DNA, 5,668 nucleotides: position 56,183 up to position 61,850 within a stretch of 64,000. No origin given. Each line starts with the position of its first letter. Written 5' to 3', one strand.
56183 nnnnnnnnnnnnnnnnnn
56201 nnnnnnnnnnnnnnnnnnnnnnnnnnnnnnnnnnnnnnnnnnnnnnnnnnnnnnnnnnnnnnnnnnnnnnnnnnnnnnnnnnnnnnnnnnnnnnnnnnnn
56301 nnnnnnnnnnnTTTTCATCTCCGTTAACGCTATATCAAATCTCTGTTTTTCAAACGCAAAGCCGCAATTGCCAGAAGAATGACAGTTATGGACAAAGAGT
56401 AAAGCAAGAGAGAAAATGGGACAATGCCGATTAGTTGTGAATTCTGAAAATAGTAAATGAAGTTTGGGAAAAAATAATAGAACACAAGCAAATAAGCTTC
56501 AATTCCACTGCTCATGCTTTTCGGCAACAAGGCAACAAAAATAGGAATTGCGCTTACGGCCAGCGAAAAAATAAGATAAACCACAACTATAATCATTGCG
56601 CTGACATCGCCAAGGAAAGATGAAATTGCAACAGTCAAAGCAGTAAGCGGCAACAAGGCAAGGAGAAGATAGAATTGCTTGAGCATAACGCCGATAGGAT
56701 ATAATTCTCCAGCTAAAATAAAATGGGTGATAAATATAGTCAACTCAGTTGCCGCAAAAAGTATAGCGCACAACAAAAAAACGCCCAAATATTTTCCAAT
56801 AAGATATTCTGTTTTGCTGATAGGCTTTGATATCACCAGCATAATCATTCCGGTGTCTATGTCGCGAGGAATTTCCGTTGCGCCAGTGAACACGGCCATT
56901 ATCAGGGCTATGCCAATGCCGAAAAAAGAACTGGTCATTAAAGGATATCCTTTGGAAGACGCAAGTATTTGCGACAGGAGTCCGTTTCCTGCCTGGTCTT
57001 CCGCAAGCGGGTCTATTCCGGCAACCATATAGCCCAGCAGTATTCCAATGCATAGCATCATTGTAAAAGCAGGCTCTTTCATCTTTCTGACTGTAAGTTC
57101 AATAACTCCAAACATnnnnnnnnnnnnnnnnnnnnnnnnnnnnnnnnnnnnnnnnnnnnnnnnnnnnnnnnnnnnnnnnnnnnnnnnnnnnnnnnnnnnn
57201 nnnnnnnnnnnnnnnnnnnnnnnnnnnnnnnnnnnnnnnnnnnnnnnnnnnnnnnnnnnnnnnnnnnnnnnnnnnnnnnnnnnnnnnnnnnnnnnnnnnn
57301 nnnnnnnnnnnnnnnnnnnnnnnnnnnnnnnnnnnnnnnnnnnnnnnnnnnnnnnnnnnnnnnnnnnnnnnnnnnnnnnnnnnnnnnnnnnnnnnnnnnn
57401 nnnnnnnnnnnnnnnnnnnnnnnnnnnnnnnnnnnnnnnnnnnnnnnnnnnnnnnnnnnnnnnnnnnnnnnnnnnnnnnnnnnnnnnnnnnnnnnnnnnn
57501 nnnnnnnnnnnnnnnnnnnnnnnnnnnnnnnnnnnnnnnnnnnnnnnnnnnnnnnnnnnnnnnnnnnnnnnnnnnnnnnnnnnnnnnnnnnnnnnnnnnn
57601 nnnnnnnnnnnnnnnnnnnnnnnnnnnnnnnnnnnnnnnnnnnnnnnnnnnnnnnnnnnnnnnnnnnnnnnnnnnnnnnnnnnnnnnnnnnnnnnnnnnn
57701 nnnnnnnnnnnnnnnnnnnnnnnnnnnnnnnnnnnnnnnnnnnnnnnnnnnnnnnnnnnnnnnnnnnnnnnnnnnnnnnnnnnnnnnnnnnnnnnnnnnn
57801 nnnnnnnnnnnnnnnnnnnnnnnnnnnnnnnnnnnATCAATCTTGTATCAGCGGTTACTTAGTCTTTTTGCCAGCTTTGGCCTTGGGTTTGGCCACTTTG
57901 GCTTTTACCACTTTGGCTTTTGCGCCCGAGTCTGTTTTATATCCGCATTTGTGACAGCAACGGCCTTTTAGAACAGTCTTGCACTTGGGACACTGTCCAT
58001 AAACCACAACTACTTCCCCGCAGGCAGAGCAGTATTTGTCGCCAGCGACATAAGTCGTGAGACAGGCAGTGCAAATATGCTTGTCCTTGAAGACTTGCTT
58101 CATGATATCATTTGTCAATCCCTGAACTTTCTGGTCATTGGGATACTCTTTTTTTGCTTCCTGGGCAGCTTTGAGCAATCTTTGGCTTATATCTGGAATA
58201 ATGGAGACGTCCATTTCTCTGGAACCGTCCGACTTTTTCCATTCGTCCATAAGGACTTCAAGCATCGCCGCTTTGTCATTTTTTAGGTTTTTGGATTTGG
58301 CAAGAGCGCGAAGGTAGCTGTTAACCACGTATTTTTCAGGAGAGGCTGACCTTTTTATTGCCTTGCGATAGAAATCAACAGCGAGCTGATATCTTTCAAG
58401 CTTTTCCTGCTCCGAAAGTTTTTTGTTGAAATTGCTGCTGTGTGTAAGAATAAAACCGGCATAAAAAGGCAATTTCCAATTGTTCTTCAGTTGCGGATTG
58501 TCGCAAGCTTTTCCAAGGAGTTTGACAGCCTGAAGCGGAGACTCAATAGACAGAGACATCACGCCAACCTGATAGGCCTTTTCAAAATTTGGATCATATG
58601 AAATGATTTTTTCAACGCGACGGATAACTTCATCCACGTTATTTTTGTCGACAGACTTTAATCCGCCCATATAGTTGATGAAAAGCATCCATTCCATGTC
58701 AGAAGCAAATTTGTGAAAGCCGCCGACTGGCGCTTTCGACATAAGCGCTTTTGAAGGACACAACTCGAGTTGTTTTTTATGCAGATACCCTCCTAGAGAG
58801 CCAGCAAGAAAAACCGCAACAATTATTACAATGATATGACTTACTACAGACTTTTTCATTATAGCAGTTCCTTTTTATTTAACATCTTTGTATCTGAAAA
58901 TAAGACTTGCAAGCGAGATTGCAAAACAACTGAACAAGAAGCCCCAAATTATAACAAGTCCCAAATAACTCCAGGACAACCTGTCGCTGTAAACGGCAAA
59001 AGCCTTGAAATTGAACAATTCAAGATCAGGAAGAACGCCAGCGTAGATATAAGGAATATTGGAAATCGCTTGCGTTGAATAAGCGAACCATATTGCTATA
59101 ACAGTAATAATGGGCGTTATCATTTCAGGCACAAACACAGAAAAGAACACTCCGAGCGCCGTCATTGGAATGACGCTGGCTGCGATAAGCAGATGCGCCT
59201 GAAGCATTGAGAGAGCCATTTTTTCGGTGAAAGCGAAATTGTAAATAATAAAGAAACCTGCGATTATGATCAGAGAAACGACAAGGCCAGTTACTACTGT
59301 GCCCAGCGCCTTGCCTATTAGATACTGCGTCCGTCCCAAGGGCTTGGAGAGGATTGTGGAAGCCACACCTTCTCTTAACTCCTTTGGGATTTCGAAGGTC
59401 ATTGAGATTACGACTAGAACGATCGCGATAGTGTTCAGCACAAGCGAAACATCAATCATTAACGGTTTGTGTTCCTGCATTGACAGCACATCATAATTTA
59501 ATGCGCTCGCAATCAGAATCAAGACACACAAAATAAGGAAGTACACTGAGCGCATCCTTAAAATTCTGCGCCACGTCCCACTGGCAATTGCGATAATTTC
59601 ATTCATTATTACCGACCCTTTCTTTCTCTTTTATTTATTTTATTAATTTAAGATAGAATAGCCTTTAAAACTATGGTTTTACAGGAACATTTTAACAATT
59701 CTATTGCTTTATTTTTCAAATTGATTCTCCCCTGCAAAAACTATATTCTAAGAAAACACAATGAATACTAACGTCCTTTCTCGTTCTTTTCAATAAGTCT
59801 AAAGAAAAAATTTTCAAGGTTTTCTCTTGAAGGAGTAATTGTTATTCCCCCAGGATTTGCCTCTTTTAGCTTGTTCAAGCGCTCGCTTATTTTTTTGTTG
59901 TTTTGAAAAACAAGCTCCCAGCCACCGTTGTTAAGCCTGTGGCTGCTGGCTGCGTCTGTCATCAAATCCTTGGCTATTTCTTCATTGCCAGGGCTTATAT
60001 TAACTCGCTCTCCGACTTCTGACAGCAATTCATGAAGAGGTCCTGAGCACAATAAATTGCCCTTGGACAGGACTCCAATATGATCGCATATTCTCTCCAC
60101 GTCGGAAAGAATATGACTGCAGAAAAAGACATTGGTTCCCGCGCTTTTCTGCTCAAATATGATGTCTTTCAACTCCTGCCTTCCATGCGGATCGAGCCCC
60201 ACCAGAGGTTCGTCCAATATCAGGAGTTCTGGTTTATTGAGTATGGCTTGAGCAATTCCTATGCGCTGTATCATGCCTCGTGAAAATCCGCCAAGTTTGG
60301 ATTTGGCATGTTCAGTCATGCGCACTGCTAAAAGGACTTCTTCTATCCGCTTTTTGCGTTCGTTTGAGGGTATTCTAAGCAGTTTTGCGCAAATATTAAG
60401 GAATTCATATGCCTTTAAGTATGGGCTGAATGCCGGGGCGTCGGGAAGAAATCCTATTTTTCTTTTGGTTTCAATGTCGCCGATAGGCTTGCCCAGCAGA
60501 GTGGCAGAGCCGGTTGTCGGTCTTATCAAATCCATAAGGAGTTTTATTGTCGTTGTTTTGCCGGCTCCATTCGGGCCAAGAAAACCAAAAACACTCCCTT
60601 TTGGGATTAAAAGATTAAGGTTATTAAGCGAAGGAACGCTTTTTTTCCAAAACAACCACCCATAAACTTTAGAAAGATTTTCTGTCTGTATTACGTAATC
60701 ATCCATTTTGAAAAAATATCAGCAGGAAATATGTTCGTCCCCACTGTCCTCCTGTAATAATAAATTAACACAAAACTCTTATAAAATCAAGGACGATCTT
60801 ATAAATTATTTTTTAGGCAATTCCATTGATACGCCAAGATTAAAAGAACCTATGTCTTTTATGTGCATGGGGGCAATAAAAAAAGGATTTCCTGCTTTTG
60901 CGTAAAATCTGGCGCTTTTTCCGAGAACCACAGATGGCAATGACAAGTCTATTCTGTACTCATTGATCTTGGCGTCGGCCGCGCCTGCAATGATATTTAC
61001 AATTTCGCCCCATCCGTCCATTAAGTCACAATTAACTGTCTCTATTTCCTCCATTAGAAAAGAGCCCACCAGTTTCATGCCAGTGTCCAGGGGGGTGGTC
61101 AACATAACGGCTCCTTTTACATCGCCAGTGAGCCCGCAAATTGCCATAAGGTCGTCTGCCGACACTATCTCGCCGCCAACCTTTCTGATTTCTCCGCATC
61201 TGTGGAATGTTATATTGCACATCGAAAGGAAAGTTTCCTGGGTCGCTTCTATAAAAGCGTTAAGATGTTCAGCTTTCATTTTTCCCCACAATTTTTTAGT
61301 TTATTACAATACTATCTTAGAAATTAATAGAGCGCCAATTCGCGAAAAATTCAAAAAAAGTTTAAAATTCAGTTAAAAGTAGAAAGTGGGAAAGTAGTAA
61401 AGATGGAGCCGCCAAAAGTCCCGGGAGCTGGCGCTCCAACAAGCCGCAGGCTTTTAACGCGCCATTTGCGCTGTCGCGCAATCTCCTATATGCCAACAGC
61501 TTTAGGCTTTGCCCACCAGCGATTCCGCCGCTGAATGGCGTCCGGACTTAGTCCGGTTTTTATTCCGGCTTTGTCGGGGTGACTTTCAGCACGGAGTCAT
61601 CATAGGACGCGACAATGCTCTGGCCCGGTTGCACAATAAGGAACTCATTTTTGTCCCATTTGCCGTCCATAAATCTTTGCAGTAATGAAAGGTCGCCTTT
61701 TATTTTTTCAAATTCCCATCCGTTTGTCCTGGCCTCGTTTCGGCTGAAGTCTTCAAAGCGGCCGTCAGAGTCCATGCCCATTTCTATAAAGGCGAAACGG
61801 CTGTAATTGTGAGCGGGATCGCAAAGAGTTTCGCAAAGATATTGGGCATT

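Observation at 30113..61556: Unrecognised ~120-140 nt structured motif in two divergent copies with covarying stems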

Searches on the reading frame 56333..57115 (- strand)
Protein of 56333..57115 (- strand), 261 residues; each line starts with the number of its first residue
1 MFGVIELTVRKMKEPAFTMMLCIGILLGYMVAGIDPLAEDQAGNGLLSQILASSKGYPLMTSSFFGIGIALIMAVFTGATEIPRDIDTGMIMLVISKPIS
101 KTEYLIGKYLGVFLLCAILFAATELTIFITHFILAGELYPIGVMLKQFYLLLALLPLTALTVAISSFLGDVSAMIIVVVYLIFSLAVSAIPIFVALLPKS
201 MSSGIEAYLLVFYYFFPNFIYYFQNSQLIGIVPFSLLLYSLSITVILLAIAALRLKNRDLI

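Call 89: search_protein_families(library=pfam, proteins=[window:56333-57115:-], max_evalue=0.00001)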
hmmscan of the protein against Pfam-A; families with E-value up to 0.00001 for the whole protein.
window:56333-57115:- (261 aa): 1 family
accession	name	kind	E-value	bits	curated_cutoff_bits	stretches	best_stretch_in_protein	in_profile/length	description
PF12679.13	ABC2_membrane_2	-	4.4e-09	36.5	27.2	1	56-260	64-283/283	ABC-2 family transporter protein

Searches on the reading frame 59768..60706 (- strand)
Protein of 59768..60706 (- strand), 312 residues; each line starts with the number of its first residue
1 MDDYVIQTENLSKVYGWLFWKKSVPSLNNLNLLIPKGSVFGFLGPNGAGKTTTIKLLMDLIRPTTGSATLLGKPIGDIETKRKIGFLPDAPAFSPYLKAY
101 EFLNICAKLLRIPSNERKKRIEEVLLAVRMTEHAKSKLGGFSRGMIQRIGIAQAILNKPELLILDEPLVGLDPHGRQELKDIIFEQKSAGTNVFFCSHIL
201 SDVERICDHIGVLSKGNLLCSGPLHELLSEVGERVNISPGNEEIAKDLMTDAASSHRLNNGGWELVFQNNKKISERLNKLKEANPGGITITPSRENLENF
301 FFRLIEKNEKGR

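Call 14: search_protein_families(library=pfam, proteins=[window:59768-60706:-])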
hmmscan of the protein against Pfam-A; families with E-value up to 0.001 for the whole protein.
window:59768-60706:- (312 aa): 2 families
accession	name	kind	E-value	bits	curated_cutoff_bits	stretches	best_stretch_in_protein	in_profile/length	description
PF00005.33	ABC_tran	-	3.4e-28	99.4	25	1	27-168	1-136/137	ABC transporter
PF13304.12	AAA_21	-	5.4e-07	30.4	27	0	40-69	2-37/304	AAA domain, putative AbiEii toxin, Type IV TA system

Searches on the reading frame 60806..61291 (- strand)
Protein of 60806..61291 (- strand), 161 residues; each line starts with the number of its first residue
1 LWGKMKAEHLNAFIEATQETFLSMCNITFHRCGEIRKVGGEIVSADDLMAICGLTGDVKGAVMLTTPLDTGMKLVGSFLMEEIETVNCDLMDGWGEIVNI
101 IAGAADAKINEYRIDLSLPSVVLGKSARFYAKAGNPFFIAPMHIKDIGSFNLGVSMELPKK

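Call 14: search_protein_families(library=pfam, proteins=[window:60806-61291:-])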
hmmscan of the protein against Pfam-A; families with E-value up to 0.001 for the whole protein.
window:60806-61291:- (161 aa): 1 family
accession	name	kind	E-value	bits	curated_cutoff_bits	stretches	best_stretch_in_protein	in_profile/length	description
PF13690.11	CheX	-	1e-17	64.4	27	1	49-142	2-93/94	Chemotaxis phosphatase CheX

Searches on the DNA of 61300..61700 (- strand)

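Call 5: search_rna_families(source=window, start=61300, end=61700, threshold=evalue, max_evalue=10, show_alignments=3)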
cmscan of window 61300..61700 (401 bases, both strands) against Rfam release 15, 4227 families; matches with E-value up to 10: 1.
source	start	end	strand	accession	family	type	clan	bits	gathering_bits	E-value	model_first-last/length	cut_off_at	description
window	61300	61348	+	RF00470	Toga_5_CRE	Cis-reg;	-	9.5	120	2.3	220-268/268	5'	Togavirus 5' plus strand cis-regulatory element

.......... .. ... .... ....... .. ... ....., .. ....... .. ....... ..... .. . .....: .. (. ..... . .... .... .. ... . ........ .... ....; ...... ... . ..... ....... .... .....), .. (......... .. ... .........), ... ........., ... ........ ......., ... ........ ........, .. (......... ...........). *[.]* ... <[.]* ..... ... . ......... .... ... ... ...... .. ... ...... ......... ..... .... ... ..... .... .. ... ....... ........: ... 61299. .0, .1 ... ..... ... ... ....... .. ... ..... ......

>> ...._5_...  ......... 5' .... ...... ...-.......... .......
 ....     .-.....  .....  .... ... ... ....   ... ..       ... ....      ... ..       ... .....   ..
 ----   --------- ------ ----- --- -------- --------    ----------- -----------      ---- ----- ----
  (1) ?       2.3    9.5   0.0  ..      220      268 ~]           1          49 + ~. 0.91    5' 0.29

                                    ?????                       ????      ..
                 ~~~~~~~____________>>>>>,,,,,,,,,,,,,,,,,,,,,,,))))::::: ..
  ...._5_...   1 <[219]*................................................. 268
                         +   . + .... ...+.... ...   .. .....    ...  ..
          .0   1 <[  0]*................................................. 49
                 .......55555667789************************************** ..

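Call 26: search_dna_similar(query=window:61425-61570:-, collection=plasmids, mode=distant, max_evalue=1, max_rows=10)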
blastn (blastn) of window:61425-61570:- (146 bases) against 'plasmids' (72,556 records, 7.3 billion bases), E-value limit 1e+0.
No match.
